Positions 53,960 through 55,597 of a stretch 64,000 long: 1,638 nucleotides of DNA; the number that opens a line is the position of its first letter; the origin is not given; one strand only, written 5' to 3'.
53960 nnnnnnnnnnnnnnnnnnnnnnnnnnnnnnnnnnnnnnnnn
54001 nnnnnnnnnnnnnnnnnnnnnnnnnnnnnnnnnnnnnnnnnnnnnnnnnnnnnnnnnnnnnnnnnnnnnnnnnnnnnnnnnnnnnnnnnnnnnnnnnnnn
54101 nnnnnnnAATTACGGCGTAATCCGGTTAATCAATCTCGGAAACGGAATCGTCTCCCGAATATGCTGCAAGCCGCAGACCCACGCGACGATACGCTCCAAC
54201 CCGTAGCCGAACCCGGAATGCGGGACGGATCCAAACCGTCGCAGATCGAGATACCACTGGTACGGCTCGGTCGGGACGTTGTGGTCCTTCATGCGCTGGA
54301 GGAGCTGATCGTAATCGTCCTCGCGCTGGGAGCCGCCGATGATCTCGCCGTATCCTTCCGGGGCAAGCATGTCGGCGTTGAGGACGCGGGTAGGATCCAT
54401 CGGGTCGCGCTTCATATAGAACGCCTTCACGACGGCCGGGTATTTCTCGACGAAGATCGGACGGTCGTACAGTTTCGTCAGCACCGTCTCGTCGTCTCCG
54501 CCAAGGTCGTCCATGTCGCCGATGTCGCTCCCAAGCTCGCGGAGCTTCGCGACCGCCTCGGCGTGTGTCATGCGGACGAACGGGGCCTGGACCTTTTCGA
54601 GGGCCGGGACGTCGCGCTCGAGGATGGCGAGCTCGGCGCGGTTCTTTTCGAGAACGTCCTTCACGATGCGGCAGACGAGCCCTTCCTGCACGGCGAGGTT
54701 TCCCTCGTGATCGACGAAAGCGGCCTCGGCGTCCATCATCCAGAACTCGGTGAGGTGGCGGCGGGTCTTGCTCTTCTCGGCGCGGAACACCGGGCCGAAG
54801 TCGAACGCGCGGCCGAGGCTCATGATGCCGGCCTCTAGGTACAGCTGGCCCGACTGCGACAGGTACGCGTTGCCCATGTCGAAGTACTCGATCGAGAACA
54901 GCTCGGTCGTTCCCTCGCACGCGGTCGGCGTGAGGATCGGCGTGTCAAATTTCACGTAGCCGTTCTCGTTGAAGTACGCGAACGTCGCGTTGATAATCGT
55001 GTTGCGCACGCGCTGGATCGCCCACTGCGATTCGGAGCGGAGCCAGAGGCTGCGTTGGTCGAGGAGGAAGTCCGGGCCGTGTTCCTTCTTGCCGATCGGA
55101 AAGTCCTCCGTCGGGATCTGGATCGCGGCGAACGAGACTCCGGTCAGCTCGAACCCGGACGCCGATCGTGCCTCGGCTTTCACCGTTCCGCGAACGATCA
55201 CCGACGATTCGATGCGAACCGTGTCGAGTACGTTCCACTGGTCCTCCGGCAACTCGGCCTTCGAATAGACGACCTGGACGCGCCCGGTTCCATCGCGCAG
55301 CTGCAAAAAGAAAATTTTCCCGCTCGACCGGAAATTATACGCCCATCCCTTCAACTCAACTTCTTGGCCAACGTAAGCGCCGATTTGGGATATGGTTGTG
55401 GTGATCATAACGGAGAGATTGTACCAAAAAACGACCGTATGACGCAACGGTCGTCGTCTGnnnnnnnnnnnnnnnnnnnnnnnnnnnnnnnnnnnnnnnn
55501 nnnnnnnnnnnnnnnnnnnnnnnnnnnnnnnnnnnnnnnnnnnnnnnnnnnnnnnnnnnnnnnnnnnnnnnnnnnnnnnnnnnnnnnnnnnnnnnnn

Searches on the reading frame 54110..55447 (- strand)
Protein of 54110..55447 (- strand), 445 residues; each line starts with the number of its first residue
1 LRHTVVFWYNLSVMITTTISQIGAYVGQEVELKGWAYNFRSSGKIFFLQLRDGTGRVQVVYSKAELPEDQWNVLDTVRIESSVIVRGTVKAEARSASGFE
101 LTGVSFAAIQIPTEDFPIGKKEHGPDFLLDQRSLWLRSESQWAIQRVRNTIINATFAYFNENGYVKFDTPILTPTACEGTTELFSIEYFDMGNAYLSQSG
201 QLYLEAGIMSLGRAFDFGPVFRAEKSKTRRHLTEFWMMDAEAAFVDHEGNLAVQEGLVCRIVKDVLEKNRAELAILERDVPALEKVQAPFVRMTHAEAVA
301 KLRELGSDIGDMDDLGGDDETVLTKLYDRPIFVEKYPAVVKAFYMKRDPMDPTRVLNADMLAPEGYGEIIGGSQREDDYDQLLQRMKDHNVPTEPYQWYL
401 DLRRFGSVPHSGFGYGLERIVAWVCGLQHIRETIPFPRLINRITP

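Call 58: search_protein_families(library=pfam, proteins=[window:54110-55447:-], max_evalue=0.00001)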
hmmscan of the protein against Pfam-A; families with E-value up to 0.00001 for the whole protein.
window:54110-55447:- (445 aa): 2 families
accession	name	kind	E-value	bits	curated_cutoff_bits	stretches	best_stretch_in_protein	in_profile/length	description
PF00152.25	tRNA-synt_2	-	2.8e-70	237.3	25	1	126-438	3-306/308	tRNA synthetases class II (D, K and N)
PF01336.31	tRNA_anti-codon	-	1.5e-13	50.9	27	1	30-92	1-60/75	OB-fold nucleic acid binding domain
